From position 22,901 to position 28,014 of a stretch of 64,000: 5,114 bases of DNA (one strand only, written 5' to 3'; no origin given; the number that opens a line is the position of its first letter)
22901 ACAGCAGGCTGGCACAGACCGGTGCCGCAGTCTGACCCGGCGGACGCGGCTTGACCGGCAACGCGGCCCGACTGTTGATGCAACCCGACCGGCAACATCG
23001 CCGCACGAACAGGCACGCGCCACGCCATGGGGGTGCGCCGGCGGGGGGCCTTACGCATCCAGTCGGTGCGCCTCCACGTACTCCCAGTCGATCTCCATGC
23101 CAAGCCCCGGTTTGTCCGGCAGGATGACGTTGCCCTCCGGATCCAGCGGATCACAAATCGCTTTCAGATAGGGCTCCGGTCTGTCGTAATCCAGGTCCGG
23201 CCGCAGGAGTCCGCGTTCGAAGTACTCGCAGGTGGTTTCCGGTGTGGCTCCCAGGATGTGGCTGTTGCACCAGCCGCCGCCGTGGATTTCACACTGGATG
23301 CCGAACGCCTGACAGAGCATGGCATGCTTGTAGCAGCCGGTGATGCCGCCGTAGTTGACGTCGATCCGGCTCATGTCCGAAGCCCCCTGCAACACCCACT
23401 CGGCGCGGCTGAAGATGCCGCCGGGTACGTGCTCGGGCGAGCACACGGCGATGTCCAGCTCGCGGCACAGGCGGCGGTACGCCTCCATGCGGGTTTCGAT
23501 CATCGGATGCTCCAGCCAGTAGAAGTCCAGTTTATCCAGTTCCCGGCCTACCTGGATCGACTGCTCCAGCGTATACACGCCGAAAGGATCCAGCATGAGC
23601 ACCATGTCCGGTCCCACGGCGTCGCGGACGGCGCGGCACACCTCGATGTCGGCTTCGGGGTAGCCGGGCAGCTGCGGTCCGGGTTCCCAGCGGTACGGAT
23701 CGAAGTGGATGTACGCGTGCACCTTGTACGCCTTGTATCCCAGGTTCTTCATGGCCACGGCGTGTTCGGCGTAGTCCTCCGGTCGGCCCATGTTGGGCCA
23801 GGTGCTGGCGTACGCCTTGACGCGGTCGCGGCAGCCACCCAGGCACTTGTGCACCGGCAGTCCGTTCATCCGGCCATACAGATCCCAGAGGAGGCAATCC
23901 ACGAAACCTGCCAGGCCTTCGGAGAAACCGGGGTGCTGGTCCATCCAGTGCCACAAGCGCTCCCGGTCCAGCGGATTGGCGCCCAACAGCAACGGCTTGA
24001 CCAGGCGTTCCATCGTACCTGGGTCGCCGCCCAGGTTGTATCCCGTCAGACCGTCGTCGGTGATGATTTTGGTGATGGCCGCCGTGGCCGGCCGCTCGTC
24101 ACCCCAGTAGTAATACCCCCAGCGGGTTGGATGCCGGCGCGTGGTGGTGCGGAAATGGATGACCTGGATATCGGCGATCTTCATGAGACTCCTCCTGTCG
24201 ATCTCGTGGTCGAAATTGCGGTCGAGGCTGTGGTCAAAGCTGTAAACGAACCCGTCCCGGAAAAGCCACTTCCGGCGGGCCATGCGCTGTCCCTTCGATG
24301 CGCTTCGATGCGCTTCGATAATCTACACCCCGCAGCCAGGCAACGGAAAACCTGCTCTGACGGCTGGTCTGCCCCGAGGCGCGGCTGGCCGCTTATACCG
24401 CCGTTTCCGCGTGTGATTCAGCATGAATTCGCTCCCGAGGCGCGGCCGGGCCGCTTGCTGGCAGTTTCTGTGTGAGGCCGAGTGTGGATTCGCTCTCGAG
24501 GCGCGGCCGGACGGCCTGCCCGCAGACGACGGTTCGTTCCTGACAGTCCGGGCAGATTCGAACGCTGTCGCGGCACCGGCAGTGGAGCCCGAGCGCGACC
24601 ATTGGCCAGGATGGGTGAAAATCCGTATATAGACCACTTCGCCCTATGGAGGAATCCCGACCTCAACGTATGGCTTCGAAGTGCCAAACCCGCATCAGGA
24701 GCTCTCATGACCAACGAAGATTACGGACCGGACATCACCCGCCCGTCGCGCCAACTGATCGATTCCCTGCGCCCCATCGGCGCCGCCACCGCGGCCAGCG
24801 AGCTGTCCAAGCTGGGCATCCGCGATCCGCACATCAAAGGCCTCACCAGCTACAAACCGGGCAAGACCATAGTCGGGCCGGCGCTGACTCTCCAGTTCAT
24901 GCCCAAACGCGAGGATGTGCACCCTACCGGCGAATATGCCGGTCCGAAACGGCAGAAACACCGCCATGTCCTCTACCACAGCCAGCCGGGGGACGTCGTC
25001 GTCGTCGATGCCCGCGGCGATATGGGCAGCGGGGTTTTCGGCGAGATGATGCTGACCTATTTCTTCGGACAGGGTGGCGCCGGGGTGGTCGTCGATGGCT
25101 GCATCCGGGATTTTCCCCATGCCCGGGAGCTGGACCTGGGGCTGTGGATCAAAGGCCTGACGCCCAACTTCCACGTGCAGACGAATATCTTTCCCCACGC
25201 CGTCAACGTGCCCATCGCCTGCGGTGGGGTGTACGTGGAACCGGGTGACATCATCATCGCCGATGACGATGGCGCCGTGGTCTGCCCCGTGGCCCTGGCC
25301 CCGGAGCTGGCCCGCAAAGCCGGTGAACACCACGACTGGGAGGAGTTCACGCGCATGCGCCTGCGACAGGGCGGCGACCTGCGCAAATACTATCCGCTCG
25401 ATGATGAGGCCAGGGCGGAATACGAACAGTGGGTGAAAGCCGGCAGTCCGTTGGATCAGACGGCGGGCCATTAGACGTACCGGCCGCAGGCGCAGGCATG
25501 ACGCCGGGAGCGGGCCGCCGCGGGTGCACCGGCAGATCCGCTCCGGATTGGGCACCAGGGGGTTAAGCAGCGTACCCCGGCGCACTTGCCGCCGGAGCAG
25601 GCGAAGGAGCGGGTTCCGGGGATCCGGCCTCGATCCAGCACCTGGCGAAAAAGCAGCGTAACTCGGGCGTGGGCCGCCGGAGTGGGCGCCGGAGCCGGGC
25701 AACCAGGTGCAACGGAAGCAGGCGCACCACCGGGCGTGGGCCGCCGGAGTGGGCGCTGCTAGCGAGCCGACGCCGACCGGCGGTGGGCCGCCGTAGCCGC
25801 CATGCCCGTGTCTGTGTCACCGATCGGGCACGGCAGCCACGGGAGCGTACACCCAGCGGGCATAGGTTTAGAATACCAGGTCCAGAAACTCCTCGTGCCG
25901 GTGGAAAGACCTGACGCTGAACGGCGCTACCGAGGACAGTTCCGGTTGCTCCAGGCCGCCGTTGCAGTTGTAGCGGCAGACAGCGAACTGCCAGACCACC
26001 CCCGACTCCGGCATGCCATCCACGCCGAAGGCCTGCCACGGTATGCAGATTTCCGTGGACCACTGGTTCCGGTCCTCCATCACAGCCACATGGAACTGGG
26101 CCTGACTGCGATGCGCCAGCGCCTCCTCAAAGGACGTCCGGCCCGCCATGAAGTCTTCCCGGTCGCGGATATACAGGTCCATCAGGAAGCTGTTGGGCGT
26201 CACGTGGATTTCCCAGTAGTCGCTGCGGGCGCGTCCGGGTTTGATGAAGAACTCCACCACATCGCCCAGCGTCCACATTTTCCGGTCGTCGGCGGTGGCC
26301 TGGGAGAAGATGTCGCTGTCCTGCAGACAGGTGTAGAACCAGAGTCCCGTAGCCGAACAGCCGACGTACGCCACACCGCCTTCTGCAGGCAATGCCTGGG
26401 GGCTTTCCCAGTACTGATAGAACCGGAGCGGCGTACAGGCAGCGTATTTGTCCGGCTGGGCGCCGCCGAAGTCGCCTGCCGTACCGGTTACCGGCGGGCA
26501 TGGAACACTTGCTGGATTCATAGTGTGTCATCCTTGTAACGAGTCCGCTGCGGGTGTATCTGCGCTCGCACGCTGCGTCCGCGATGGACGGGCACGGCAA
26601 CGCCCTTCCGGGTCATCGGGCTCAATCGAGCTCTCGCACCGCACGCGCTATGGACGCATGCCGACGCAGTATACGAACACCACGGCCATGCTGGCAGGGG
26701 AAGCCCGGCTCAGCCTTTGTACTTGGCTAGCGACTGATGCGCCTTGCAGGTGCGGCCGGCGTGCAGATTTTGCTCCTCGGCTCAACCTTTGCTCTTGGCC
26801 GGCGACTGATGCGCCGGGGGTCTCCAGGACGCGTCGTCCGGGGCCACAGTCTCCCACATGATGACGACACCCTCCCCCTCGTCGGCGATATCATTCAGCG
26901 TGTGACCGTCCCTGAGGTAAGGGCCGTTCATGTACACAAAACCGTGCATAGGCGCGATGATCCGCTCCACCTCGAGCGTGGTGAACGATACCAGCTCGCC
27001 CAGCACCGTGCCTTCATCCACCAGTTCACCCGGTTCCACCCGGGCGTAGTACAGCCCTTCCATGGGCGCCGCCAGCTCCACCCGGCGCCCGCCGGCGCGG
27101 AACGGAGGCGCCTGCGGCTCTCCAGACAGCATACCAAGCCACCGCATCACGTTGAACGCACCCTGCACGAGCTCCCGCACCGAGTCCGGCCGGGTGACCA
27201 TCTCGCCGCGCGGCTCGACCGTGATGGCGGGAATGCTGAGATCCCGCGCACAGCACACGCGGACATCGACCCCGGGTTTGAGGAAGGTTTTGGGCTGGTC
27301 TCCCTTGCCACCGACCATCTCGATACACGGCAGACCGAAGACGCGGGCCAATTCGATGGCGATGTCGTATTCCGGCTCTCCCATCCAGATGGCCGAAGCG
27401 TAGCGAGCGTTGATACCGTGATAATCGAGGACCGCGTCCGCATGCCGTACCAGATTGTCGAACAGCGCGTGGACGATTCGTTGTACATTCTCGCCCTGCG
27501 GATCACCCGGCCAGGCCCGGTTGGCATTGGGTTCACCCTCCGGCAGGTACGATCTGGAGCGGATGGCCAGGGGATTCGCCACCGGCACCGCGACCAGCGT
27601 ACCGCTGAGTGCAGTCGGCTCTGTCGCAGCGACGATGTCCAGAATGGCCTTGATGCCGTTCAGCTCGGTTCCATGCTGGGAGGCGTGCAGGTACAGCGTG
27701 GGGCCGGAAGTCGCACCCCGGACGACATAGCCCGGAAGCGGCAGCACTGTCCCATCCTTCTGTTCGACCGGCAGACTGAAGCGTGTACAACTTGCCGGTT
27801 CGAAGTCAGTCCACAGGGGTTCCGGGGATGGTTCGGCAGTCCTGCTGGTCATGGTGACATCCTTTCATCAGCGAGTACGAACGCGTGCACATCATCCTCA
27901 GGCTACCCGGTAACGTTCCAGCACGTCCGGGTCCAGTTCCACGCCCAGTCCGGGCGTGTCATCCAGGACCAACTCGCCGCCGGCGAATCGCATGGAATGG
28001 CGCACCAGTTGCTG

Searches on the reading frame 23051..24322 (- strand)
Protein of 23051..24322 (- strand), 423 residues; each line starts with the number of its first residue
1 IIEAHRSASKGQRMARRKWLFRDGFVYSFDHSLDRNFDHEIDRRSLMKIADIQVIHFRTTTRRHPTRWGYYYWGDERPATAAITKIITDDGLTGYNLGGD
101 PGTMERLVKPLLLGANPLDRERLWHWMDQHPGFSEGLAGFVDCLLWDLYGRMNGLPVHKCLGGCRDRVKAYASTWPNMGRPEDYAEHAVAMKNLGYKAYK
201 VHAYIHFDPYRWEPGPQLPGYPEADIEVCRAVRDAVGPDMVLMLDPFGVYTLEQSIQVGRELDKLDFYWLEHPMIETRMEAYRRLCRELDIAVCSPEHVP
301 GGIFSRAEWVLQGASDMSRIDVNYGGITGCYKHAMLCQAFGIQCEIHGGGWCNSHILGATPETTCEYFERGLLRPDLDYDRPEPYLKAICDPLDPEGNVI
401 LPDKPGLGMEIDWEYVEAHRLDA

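Call 56: search_protein_families(library=pfam, proteins=[window:23051-24322:-], max_evalue=0.00001)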
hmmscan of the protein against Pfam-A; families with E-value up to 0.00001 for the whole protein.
window:23051-24322:- (423 aa): 1 family
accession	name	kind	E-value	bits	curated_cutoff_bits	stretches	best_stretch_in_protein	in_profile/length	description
PF13378.12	MR_MLE_C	-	3.1e-37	128.8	29.4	1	184-414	2-218/219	Enolase C-terminal domain-like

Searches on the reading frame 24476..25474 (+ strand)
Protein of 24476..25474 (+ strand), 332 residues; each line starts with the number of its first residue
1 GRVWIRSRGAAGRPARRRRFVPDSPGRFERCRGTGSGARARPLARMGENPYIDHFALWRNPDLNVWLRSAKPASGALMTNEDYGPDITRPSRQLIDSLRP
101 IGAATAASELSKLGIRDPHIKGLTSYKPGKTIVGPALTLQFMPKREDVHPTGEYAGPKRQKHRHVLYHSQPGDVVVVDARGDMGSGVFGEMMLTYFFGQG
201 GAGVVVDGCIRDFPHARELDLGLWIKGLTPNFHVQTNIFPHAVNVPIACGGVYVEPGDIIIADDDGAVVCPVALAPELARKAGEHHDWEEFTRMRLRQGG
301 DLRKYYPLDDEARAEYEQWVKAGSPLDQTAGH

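Call 56: search_protein_families(library=pfam, proteins=[window:24476-25474:+], max_evalue=0.00001)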
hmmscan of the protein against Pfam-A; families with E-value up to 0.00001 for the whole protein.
window:24476-25474:+ (332 aa): 1 family
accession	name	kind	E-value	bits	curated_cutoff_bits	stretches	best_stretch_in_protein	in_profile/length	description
PF03737.21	RraA-like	-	7e-34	117.7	24.5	1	110-269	8-152/152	Aldolase/RraA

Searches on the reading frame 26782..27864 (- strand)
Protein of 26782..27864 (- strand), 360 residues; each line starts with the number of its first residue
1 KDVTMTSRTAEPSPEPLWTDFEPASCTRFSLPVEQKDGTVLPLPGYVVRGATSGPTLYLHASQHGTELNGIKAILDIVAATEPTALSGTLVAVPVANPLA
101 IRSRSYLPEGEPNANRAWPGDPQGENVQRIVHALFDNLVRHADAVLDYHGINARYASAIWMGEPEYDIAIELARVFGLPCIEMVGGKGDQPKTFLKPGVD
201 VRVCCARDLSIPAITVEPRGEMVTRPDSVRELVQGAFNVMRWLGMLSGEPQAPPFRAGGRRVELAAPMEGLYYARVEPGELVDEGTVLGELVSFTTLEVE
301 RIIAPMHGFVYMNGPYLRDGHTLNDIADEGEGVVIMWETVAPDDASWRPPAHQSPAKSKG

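Call 56: search_protein_families(library=pfam, proteins=[window:26782-27864:-], max_evalue=0.00001)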
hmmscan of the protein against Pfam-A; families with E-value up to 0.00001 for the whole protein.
window:26782-27864:- (360 aa): 1 family
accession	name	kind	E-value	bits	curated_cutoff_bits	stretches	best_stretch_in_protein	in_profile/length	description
PF24827.1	AstE_AspA_cat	-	8.9e-18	65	25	1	54-241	2-190/192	Succinylglutamate desuccinylase/Aspartoacylase catalytic domain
